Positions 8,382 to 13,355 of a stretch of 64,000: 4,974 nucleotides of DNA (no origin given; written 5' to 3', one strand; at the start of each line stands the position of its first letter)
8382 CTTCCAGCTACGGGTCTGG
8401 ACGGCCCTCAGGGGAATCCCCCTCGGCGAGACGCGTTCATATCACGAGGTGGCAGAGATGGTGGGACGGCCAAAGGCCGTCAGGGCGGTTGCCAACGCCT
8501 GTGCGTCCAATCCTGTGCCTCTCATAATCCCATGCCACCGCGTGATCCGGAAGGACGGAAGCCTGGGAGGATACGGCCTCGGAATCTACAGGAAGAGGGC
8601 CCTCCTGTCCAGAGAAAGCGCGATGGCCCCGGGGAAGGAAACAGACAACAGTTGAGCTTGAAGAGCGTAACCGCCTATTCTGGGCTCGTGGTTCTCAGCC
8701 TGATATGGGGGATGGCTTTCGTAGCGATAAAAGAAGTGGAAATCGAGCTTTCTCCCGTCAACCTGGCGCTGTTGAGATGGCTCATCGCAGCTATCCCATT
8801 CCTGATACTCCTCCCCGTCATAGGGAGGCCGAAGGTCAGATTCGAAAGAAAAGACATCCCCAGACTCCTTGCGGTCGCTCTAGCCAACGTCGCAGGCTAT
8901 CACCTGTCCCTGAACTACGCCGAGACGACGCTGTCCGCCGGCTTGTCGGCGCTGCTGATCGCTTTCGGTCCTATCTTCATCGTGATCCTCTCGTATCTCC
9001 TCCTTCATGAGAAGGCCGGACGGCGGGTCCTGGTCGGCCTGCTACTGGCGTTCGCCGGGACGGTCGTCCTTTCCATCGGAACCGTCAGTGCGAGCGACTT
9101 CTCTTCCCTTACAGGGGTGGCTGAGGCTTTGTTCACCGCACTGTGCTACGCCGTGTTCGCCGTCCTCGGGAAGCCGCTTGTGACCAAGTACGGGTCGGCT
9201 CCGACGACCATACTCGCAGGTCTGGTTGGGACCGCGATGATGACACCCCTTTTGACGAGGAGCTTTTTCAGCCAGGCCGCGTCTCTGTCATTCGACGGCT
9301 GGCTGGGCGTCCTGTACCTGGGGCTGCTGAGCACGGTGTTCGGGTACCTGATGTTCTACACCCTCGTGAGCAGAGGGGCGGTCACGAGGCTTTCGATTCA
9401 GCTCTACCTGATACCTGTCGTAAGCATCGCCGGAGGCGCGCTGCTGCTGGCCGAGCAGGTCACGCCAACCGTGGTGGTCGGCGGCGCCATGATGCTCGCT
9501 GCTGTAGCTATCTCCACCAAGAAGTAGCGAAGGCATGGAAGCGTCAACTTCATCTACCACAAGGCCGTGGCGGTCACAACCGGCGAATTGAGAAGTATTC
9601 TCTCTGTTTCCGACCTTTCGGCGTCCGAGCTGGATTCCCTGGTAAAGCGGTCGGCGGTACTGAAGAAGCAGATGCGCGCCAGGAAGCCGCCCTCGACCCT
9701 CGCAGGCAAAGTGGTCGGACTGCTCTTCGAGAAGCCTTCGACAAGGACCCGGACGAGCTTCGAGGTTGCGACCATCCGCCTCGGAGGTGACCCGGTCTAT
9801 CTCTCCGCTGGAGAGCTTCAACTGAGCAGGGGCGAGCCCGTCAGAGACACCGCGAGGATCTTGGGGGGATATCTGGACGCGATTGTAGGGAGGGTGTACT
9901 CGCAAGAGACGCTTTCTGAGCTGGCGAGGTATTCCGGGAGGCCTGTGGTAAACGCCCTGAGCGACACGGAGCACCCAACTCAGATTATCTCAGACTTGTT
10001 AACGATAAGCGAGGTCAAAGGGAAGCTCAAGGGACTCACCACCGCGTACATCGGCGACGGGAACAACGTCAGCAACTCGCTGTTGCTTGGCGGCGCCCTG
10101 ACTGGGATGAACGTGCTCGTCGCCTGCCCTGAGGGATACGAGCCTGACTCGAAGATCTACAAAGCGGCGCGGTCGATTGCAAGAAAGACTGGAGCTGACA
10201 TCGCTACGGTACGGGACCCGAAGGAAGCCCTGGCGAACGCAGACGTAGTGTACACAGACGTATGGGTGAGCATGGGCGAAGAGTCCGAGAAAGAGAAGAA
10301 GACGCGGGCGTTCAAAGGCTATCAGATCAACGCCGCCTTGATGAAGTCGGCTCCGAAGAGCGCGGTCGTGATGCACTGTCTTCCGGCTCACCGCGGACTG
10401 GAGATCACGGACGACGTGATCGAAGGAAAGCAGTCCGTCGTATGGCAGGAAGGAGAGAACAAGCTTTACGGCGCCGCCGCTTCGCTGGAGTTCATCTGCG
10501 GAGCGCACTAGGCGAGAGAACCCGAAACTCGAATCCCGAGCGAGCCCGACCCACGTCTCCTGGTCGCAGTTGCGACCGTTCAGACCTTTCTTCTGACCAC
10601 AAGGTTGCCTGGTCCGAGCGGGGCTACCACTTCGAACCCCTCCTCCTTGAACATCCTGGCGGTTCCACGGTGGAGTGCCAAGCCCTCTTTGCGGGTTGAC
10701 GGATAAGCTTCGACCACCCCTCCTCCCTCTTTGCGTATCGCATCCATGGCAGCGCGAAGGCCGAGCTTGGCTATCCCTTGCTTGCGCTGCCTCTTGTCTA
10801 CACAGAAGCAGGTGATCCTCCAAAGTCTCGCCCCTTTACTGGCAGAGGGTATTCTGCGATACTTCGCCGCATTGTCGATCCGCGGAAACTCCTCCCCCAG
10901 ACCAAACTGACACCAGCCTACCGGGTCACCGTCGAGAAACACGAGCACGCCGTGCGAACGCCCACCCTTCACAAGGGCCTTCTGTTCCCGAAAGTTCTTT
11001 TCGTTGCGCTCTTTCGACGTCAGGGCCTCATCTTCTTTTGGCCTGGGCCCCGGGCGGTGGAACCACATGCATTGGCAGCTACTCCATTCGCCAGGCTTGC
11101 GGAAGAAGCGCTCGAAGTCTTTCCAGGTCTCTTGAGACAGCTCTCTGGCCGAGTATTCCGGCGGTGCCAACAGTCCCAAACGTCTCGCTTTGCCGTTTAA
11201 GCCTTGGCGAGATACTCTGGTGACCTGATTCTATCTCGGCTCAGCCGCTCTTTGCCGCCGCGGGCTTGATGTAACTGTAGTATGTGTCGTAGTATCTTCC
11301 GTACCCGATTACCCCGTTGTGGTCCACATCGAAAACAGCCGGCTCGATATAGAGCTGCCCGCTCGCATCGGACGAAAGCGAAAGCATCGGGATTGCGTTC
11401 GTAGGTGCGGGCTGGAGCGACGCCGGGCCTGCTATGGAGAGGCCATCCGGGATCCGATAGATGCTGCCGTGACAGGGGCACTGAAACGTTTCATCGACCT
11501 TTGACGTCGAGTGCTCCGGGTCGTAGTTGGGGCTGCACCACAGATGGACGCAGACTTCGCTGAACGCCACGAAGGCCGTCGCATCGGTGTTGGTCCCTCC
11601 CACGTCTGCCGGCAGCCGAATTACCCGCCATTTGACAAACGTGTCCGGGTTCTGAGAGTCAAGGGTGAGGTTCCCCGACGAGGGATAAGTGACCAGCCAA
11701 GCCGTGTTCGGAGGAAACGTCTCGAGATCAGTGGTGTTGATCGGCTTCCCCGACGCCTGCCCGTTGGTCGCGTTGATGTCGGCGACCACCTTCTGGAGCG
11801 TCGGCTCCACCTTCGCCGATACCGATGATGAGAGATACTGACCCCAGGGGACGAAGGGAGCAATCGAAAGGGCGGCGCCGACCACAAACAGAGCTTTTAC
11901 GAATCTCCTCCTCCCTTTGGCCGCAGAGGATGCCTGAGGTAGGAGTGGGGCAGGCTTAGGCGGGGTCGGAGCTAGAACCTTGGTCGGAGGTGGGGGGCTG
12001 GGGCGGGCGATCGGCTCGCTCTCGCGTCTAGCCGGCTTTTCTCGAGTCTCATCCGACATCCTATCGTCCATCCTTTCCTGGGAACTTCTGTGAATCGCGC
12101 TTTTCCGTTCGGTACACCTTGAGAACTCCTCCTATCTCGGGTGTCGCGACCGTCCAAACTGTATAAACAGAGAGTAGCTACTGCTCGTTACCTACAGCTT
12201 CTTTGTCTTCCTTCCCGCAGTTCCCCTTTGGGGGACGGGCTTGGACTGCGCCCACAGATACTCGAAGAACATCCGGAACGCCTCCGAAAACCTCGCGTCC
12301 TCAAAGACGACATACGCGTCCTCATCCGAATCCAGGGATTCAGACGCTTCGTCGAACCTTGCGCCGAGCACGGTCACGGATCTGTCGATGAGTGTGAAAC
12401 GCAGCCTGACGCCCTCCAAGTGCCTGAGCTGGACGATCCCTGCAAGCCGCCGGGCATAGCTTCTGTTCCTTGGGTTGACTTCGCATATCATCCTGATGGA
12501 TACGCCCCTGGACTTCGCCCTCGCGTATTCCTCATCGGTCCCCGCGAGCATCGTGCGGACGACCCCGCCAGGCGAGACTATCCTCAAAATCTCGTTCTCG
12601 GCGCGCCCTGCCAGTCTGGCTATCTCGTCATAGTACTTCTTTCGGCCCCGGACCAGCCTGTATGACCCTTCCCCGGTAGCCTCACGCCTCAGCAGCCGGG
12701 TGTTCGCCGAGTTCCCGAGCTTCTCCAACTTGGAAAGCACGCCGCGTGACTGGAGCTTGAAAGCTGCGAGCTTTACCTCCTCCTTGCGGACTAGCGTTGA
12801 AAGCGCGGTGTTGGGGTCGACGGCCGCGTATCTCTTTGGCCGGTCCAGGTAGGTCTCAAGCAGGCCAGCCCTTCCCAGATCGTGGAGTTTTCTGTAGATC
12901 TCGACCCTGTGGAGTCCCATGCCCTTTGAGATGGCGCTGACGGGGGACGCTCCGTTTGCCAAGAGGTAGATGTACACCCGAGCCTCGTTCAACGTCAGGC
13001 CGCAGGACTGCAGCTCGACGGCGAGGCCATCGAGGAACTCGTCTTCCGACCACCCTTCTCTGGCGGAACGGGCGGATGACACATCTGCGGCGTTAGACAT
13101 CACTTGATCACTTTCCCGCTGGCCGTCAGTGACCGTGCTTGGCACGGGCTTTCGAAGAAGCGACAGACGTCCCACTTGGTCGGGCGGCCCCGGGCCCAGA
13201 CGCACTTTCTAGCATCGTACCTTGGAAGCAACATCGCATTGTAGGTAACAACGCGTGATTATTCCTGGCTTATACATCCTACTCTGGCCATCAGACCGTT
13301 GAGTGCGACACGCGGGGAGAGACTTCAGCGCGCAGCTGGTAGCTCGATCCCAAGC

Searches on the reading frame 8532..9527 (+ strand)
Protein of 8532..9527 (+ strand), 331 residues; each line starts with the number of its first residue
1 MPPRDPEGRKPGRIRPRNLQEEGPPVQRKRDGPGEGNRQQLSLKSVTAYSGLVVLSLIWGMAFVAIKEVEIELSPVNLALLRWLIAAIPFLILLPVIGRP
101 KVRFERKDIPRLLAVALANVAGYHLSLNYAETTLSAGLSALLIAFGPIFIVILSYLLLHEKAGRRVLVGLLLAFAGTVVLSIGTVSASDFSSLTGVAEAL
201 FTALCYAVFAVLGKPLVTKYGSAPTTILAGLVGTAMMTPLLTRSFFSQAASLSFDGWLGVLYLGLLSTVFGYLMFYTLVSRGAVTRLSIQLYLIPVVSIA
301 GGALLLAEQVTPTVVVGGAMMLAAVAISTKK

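Call 62: search_protein_families(library=pfam, proteins=[window:8532-9527:+], max_evalue=0.001)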
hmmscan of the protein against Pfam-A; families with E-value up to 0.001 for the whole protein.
window:8532-9527:+ (331 aa): 2 families
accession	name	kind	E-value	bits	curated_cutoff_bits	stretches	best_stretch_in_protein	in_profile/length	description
PF00892.27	EamA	-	4.1e-36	124.7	28.2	2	50-181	5-134/135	EamA-like transporter family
PF03151.22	TPT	-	4.3e-06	26.7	30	1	75-325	31-287/291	Triose-phosphate Transporter family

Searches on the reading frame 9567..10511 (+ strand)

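Call 62: search_protein_families(library=pfam, proteins=[window:9567-10511:+], max_evalue=0.001)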
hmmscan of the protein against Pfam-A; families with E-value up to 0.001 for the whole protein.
window:9567-10511:+ (314 aa): 2 families
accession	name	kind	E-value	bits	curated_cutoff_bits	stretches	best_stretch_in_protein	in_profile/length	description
PF00185.30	OTCace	-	6.1e-56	189.3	29.4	1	155-308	1-155/157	Aspartate/ornithine carbamoyltransferase, Asp/Orn binding domain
PF02729.26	OTCace_N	-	1.3e-46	158.7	29.9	1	9-149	1-148/148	Aspartate/ornithine carbamoyltransferase, carbamoyl-P binding domain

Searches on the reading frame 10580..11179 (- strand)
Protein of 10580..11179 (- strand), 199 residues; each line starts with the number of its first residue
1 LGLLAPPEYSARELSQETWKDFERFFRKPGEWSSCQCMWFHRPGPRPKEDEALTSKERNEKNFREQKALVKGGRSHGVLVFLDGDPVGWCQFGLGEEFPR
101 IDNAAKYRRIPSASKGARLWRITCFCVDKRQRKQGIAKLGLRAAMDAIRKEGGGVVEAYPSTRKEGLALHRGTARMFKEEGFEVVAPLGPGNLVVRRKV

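Call 62: search_protein_families(library=pfam, proteins=[window:10580-11179:-], max_evalue=0.001)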
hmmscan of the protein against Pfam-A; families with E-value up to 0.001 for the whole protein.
window:10580-11179:- (199 aa): 1 family
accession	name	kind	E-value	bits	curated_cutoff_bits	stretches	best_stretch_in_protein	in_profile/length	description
PF00583.31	Acetyltransf_1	-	3.5e-07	30.9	20.7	1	56-157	14-97/116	Acetyltransferase (GNAT) family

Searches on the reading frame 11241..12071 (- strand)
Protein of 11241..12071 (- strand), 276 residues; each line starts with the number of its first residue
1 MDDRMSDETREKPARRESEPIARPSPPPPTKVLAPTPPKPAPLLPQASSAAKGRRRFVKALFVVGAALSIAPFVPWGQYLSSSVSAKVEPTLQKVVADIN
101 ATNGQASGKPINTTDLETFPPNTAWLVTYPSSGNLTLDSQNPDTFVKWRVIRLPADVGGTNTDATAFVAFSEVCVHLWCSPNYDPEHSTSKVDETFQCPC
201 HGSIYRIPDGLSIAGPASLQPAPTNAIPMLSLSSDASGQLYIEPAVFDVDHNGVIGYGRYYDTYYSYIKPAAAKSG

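Call 62: search_protein_families(library=pfam, proteins=[window:11241-12071:-], max_evalue=0.001)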
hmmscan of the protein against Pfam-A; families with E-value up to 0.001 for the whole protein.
window:11241-12071:- (276 aa): 1 family
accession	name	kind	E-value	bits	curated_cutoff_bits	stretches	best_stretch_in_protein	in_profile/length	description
PF00355.32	Rieske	-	9.8e-06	25.8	20.3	1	165-217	34-80/88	Rieske [2Fe-2S] domain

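Call 80: find_related_loci(query=window:11241-12071:-, collection=metagenome_contigs, flank=5000)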
Query window:11241-12071:- (276 aa) in metagenome_contigs; peptide patterns used: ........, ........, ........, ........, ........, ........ (x = any residue, [..] = any of these).
95 stretches matched a pattern; 8 encode a relative of the query (tblastn E <= 1e-3); 8 distinct loci.
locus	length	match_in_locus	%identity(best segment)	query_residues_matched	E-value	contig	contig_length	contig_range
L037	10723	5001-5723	55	50-270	3e-87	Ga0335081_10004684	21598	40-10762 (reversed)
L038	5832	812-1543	55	49-272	5e-87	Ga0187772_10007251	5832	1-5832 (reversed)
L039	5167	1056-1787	55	49-272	5e-87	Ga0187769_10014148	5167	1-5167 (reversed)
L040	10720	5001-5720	49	54-270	1e-72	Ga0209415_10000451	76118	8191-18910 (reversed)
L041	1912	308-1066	47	30-270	2e-74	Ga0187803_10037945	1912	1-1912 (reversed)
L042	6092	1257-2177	43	5-270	7e-72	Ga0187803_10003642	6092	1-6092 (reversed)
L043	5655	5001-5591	42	46-260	1e-46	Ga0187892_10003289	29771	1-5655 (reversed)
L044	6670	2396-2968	39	54-260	9e-44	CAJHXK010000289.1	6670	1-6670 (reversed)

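Call 82: search_protein_families(library=pfam, proteins=[L037:5777-7144:+, L040:5771-7126:+, L042:2087-3583:+, L037:4707-5771:+, L037:7706-9847:+, L040:4113-4670:-], max_evalue=0.001)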
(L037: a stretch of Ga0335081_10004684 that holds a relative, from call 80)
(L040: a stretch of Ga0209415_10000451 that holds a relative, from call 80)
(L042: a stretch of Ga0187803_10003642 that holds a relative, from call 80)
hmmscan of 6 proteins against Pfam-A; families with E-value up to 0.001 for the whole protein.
L037:5777-7144:+ (455 aa): 3 families
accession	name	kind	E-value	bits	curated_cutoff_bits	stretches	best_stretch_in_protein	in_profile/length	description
PF00033.24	Cytochrome_B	-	7.4e-28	98.1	27.2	1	48-220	15-182/189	Cytochrome b/b6/petB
PF13631.11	Cytochrom_B_N_2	-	2.3e-25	89.9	27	1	111-220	2-113/169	Cytochrome b(N-terminal)/b6/petB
PF00032.22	Cytochrom_B_C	-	3.4e-08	34.1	20.7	1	258-334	8-83/102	Cytochrome b(C-terminal)/b6/petD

L040:5771-7126:+ (451 aa): 3 families
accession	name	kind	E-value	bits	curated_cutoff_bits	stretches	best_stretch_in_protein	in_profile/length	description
PF00033.24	Cytochrome_B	-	7.1e-26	91.6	27.2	1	44-216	15-182/189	Cytochrome b/b6/petB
PF13631.11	Cytochrom_B_N_2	-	1.3e-21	77.8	27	1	107-216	2-113/169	Cytochrome b(N-terminal)/b6/petB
PF00032.22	Cytochrom_B_C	-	6.1e-08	33.3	20.7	1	253-331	7-84/102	Cytochrome b(C-terminal)/b6/petD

L042:2087-3583:+ (498 aa): 3 families
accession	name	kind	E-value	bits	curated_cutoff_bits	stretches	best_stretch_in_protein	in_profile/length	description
PF00033.24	Cytochrome_B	-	1.2e-25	90.9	27.2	1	92-263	16-182/189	Cytochrome b/b6/petB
PF13631.11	Cytochrom_B_N_2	-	1.9e-23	83.7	27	1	154-263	2-113/169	Cytochrome b(N-terminal)/b6/petB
PF00032.22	Cytochrom_B_C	-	4.9e-07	30.4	20.7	1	301-378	8-84/102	Cytochrome b(C-terminal)/b6/petD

L037:4707-5771:+ (354 aa): 1 family
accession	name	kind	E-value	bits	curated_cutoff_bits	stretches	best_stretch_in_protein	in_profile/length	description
PF00355.32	Rieske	-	0.00019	21.7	20.3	1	221-289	33-83/88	Rieske [2Fe-2S] domain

L037:7706-9847:+ (713 aa): 0 families

L040:4113-4670:- (185 aa): 3 families
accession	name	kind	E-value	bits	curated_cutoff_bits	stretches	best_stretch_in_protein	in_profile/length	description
PF13473.12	Cupredoxin_1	-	1.3e-06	28.8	27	1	86-171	31-104/104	Cupredoxin-like domain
PF00127.26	Copper-bind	-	5.8e-05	23.9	21.2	1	86-171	13-98/99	Copper binding proteins, plastocyanin/azurin family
PF22852.1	SoxE_N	-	0.00034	20.8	27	1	2-48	2-47/48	Sulfocyanin, N-terminal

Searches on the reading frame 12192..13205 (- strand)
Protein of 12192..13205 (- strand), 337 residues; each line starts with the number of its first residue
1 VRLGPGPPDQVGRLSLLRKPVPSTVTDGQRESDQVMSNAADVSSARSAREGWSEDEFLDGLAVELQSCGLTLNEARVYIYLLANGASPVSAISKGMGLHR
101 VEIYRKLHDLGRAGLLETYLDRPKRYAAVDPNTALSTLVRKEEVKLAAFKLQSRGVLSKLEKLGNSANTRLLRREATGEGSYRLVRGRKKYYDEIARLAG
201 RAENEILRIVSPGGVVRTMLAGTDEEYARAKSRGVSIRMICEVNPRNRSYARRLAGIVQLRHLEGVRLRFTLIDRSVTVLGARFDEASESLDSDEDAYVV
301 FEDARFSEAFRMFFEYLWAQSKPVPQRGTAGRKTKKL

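Call 62: search_protein_families(library=pfam, proteins=[window:12192-13205:-], max_evalue=0.001)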
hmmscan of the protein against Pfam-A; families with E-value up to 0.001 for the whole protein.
window:12192-13205:- (337 aa): 1 family
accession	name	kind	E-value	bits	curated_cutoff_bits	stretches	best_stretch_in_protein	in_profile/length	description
PF01978.25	TrmB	-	9.6e-15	54.6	25.6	1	65-132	1-68/68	Sugar-specific transcriptional regulator TrmB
